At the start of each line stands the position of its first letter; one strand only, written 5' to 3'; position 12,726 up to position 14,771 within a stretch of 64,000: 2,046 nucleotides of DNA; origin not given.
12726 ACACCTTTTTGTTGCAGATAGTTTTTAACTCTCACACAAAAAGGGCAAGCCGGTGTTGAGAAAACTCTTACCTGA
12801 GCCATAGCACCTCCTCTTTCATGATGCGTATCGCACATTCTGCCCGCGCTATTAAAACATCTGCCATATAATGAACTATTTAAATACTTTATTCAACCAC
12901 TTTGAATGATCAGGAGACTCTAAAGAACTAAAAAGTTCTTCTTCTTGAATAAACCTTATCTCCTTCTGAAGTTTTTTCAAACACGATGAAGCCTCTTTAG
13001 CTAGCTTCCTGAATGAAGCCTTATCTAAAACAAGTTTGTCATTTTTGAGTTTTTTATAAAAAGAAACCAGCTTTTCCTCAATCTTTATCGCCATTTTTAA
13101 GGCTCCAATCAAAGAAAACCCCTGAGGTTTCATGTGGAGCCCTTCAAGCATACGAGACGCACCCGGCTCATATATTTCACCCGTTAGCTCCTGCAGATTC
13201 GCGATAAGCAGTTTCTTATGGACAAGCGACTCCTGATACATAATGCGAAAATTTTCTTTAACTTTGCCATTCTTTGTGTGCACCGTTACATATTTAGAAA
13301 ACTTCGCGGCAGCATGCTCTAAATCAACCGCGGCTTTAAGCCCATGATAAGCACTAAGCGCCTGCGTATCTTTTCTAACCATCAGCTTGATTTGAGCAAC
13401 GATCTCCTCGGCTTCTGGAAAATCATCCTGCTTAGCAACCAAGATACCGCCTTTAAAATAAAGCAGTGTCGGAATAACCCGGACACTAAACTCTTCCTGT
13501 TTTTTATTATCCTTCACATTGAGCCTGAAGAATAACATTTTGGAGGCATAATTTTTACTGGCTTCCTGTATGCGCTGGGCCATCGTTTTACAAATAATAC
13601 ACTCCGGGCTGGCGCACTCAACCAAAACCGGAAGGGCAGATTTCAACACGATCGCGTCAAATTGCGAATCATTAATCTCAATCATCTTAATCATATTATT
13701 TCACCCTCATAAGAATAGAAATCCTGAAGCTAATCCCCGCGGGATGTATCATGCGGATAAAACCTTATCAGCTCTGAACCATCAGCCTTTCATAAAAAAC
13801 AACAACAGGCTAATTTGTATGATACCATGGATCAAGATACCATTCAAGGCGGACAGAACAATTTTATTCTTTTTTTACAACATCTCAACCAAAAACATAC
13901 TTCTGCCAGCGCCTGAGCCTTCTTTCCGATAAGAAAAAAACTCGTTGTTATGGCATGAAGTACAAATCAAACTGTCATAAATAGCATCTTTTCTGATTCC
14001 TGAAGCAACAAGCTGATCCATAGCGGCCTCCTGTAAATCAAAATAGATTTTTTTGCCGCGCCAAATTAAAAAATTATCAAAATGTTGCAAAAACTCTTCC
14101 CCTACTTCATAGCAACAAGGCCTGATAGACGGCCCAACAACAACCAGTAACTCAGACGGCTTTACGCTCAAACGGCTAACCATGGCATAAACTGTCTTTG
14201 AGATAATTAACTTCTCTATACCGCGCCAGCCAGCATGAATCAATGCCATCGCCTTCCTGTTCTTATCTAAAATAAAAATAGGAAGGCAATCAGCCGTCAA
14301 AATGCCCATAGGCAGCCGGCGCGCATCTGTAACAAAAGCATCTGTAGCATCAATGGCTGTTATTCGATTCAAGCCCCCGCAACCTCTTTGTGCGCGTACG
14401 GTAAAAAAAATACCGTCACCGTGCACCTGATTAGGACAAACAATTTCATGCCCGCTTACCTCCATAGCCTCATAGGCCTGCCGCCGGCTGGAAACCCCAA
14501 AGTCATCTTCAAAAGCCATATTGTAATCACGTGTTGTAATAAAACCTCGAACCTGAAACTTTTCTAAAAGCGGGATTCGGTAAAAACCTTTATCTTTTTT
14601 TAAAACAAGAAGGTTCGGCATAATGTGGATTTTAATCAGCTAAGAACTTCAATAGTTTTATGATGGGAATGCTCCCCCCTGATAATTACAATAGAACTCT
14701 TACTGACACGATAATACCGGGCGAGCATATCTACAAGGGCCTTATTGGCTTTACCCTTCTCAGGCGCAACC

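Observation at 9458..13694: Fur/PerR-family regulator downstream of a six-gene thiol-redox operon, with a perfect 18-bp AT palindrome over its own promoter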

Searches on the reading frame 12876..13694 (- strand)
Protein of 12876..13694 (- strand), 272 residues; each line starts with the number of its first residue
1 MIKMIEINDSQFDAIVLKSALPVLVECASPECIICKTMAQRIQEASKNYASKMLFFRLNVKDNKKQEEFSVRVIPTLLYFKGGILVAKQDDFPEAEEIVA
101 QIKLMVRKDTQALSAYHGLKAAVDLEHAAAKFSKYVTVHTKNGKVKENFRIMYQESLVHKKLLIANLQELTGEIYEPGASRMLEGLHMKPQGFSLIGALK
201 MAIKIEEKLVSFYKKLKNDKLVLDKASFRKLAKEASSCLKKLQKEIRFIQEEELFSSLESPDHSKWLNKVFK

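Call 3: search_protein_families(library=pfam, proteins=[window:12876-13694:-], max_evalue=0.01)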
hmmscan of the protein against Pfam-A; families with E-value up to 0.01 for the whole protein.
window:12876-13694:- (272 aa): 2 families
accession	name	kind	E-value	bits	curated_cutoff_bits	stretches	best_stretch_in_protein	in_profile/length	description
PF00085.26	Thioredoxin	-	5.4e-15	55.7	23.5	1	4-103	2-102/103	Thioredoxin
PF13192.12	Thioredoxin_3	-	0.0082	16.6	24.8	0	27-78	5-54/76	Thioredoxin domain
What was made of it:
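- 12876..13694 (-): Thioredoxin-fold domain with an atypical C32-I-I-C35 site, fused to a four-helix C-terminal domain with weak rubrerythrin/ferritin-like similarity. Pfam Thioredoxin 5e-15 (call 3).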

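Call 16: search_protein_families(library=ncbifam, proteins=[window:12876-13694:-], max_evalue=0.001)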
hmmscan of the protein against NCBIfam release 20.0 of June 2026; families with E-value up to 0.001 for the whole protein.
window:12876-13694:- (272 aa): 6 families
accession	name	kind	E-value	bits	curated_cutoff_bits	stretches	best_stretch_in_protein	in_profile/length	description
TIGR01068.1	thioredoxin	equivalog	2.1e-12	47.1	96.8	1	8-103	2-98/101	thioredoxin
NF047697.1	ThioredTrxAClost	equivalog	1.3e-10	41.4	140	1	4-103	1-102/105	thioredoxin TrxA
NF006898.0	PRK09381.1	equivalog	2e-10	41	138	1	3-87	4-89/109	thioredoxin TrxA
NF008229.0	PRK10996.1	equivalog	1.1e-07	31.7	125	1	5-87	38-120/141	thioredoxin TrxC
TIGR01126.1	pdi_dom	equivalog_domain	4.7e-07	30.1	107.2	1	7-84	1-82/105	protein disulfide-isomerase domain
TIGR01130.1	ER_PDI_fam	subfamily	4.9e-06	26.4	344.25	1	10-83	353-427/476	protein disulfide-isomerase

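Call 63: find_homologous_proteins(query=window:12876-13694:-, max_evalue=0.00001)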
Query window:12876-13694:- (272 aa): 35 proteins with E <= 0.00001 among 842 candidates.
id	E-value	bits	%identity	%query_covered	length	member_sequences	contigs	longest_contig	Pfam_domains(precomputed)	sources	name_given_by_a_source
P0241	2.5e-169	579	100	100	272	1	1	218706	PF00085.27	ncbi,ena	-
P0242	1.4e-139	482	81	100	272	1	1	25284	PF00085.27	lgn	-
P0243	9.9e-130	449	77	100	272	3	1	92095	PF02915.24,PF00085.27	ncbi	ncbi:MAG: thioredoxin domain-containing protein [Candidatus Omnitrophota bacterium]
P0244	4.0e-115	402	69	100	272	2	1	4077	PF00085.27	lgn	-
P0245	1.5e-106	373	64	100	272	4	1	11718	PF02915.24,PF00085.27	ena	-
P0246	1.7e-104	367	64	100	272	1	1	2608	PF02915.24,PF00085.27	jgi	jgi:thioredoxin 1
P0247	1.6e-102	360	60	100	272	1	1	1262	PF02915.24,PF00085.27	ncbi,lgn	-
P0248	6.0e-101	355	62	100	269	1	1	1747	PF02915.24,PF00085.27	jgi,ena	-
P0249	1.1e-100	354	60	100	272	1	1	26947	PF02915.24,PF00085.27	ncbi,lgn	-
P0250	1.2e-100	354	62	100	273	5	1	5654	PF02915.24,PF00085.27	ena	-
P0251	5.6e-98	345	58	100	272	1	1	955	PF02915.24,PF00085.27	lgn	-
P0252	9.4e-98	345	57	100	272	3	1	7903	PF00085.27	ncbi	-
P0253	6.8e-97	342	57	100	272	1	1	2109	PF02915.24,PF00085.27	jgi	jgi:thioredoxin 1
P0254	2.8e-94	333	58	100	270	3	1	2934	PF00085.27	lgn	-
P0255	1.3e-93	331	57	100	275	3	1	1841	PF00085.27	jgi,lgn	jgi:thioredoxin 1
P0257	2.1e-90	321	58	100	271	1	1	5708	PF02915.24,PF00085.27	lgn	-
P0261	1.6e-85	305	54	100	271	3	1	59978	PF02915.24,PF00085.27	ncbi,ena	-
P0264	8.4e-84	299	52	100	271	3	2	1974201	PF02915.24,PF00085.27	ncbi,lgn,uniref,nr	ncbi:thioredoxin [Candidatus Velamenicoccus archaeovorus]|uniref:Thioredoxin n=1 Tax=Velamenicoccus 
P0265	2.1e-83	298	52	100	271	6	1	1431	PF02915.24,PF00085.27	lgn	-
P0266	7.5e-83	296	52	100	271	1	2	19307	PF02915.24,PF00085.27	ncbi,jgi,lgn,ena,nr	ncbi:MAG: thioredoxin domain-containing protein [Candidatus Omnitrophica bacterium]|nr:thioredoxin d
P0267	1.7e-82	295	52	100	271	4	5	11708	PF02915.24,PF00085.27,PF13668.13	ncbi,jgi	jgi:thioredoxin 1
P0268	2.5e-82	294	54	99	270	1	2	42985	PF02915.24,PF00085.27,PF13098.14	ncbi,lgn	-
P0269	4.3e-79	284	51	100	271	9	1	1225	PF02915.24,PF00085.27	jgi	-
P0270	2.4e-78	281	51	100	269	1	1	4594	PF02915.24,PF00085.27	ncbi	-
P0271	8.2e-76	273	52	99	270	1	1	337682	PF02915.24,PF00085.27,PF13668.13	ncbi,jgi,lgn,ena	ncbi:MAG: thioredoxin domain-containing protein [Candidatus Omnitrophota bacterium]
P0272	1.3e-53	200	39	98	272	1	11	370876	PF02915.24,PF00085.27,PF13098.14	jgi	-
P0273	2.6e-53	199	39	98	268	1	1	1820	PF02915.24,PF00085.27,PF13098.14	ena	-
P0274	5.1e-51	192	39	98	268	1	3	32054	PF09537.17,PF02915.24,PF00085.27,PF13098.14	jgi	-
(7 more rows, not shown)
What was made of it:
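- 12876..13694 (-): Many orthologs carry a precomputed PF02915 hit (call 63).
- On Rubrerythrin/ferritin-like domain (C-terminus of the Trx fusion): Many orthologs have a precomputed PF02915 hit (call 63).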

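Call 66: find_encoding_contigs(protein=P0241, flank=10000, max_places=2)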
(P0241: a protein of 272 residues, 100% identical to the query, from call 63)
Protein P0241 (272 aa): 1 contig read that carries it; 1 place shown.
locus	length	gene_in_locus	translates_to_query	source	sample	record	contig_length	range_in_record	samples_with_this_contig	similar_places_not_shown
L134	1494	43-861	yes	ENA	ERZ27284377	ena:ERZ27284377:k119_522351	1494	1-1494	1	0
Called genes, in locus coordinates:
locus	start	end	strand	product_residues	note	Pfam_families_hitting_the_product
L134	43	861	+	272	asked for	PF00085:Thioredoxin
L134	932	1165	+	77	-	PF05768:Glrx-like (weak), PF00462:Glutaredoxin, PF13417:GST_N_3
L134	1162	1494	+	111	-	?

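Call 71: predict_structure(alignment_id=A3)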
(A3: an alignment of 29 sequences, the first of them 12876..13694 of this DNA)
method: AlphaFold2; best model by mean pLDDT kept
length: 272 residues; sequences in the alignment: 29
mean_pLDDT: 78.6   pTM: 0.52
mean pLDDT of the five models: 78.6, 77.8, 77.8, 77.2, 75.2
residues with pLDDT >= 90: 36; 70-90: 179; 50-70: 30; < 50: 27
segments of 3 or more residues with pLDDT < 50: 179-186, 255-272
pLDDT, mean of each block of 10 residues (from residue 1): 81 84 91 88 88 91 86 88 79 85 72 68 87 86 84 90 80 61 49 79 87 81 79 89 80 50 46 40
secondary structure, 60 per line:
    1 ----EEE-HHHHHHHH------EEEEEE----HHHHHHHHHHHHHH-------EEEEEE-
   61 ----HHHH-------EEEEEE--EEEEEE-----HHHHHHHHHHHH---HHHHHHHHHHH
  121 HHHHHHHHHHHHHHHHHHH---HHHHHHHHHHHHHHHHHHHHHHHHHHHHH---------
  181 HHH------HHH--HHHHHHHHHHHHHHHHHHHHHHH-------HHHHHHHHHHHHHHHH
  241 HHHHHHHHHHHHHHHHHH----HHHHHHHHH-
elements in order: E5-7 H9-16 E23-28 H33-46 E54-59 H65-68 E76-81 E84-89 H95-106 H110-139 H143-171 H195-217 H225-258 H263-271
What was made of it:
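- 12876..13694 (-): The AF2 model (pLDDT 78.6) shows a Trx fold plus four long helices (call 71).
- On Rubrerythrin/ferritin-like domain (C-terminus of the Trx fusion): The model shows four long helices (call 71).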

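Call 73: fold_search(model_id=the predicted structure, library=pdb)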
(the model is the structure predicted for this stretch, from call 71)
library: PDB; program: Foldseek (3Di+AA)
matches with E <= 10: 1483; with E <= 0.001: 405
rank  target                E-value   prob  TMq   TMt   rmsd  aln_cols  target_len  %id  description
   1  6ibl_A                3.3e-09  1.00  0.37  0.26  15.9       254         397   18  ACTIVATED TURKEY BETA1 ADRENOCEPTOR WITH BOUND AGONIST FORMOTEROL AND NANOBODY Nb80 (released 2019-01-09)
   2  6ibl_B                1.0e-08  1.00  0.37  0.26  18.6       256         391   15  ACTIVATED TURKEY BETA1 ADRENOCEPTOR WITH BOUND AGONIST FORMOTEROL AND NANOBODY Nb80 (released 2019-01-09)
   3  4ba7_A                2.2e-08  1.00  0.36  0.91   1.2       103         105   37  Crystal Structure of Ancestral Thioredoxin Relative to Last Bacteria Common Ancestor (LBCA) from the Precambrian Perio (released 2013-08-21)
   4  7c65                  2.8e-08  1.00  0.37  0.92   1.4       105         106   26  Crystal structure of thioredoxin m1 (released 2020-10-14)
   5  2puk_C                3.1e-08  1.00  0.37  0.92   1.3       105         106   28  Crystal structure of the binary complex between ferredoxin: thioredoxin reductase and thioredoxin m (released 2007-07-10)
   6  3hz4_B                3.1e-08  1.00  0.37  0.81   1.4       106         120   29  Crystal Structure of Thioredoxin from Methanosarcina mazei (released 2009-06-30)
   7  6zom_MODEL_1_A        3.1e-08  1.00  0.35  0.83   2.0       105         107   34  Oxidized thioredoxin 1 from the anaerobic bacteria Desulfovibrio vulgaris Hildenborough (released 2021-07-14)
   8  1fb0_B                3.7e-08  1.00  0.36  0.92   1.3       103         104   29  CRYSTAL STRUCTURE OF THIOREDOXIN M FROM SPINACH CHLOROPLAST (REDUCED FORM) (released 2000-09-20)
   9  7xao_A                3.9e-08  1.00  0.36  0.89   1.5       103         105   30  Crystal structure of thioredoxin 1 (released 2022-06-01)
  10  4ulx                  4.1e-08  1.00  0.36  0.90   1.4       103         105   35  Crystal structure of ancestral thioredoxin, relative to the last common ancestor of the Cyanobacterial, Deinococcus and  (released 2014-11-26)
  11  6ckp                  4.1e-08  1.00  0.36  0.78   1.8       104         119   31  Crystal structure of a thioredoxin domain 2 from Brucella melitensis at 1.15 Angstrom resolution (released 2018-04-04)
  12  7c3f_I                4.3e-08  1.00  0.37  0.92   1.3       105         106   25  Crystal structure of ferredoxin: thioredoxin reductase and thioredoxin m2 complex (released 2020-10-14)
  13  7ool_B                4.3e-08  1.00  0.36  0.89   1.5       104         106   28  Crystal structure of a Candidatus photodesmus katoptron thioredoxin chimera containing an ancestral loop (released 2021-11-10)
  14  1fb0_A                5.1e-08  1.00  0.36  0.90   1.4       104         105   29  CRYSTAL STRUCTURE OF THIOREDOXIN M FROM SPINACH CHLOROPLAST (REDUCED FORM) (released 2000-09-20)
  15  7c3f_C                5.1e-08  1.00  0.37  0.91   1.4       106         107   24  Crystal structure of ferredoxin: thioredoxin reductase and thioredoxin m2 complex (released 2020-10-14)
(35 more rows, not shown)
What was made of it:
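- Tried and rejected: The fold search with the Trx-fusion model was dominated by the thioredoxin domain and says nothing about the C-terminal bundle (call 73).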

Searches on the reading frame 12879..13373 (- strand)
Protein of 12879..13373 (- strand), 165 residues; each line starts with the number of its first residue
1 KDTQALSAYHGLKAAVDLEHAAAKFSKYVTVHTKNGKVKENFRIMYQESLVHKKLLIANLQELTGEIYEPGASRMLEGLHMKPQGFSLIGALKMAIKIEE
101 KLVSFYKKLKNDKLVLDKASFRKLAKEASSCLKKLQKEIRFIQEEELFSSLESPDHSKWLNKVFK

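Call 61: search_protein_families(library=pfam, proteins=[window:12879-13373:-], max_evalue=10)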
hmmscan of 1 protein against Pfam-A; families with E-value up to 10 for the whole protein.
seq(165 aa): 1 family
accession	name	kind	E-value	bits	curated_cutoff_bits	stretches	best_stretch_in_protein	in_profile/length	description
PF02915.23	Rubrerythrin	-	0.0068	17.2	22.8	1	12-113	3-110/137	Rubrerythrin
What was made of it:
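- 12876..13694 (-): The C-terminal domain hits PF02915 at E 0.007, 17.2 bits, below the 22.8 cutoff (call 61).
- On Rubrerythrin/ferritin-like domain (C-terminus of the Trx fusion): The window copy scores 17.2 bits against a cutoff of 22.8 (call 61).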

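Call 62: search_solved_structures(query=window:12879-13373:-, max_evalue=10)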
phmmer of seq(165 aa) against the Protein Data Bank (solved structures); distinct sequences matched with E-value up to 10: 3.
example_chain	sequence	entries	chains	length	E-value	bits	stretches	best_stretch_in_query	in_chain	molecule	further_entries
5ezr_A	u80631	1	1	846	0.1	16.1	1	65-137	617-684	cGMP-dependent protein kinase, putative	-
4rz7_A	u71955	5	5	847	0.1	16.1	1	65-137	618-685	cGMP-dependent protein kinase, putative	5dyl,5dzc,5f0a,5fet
9p74_A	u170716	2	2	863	0.11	16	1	65-137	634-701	cGMP-dependent protein kinase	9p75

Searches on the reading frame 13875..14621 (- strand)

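Call 3: search_protein_families(library=pfam, proteins=[window:13875-14621:-], max_evalue=0.01)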
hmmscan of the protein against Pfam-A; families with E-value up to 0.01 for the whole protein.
window:13875-14621:- (248 aa): 1 family
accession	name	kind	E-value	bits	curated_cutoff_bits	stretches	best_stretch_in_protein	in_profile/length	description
PF02578.20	Cu-oxidase_4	-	4.5e-56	190.4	22.9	1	45-244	31-236/238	Multi-copper polyphenol oxidoreductase laccase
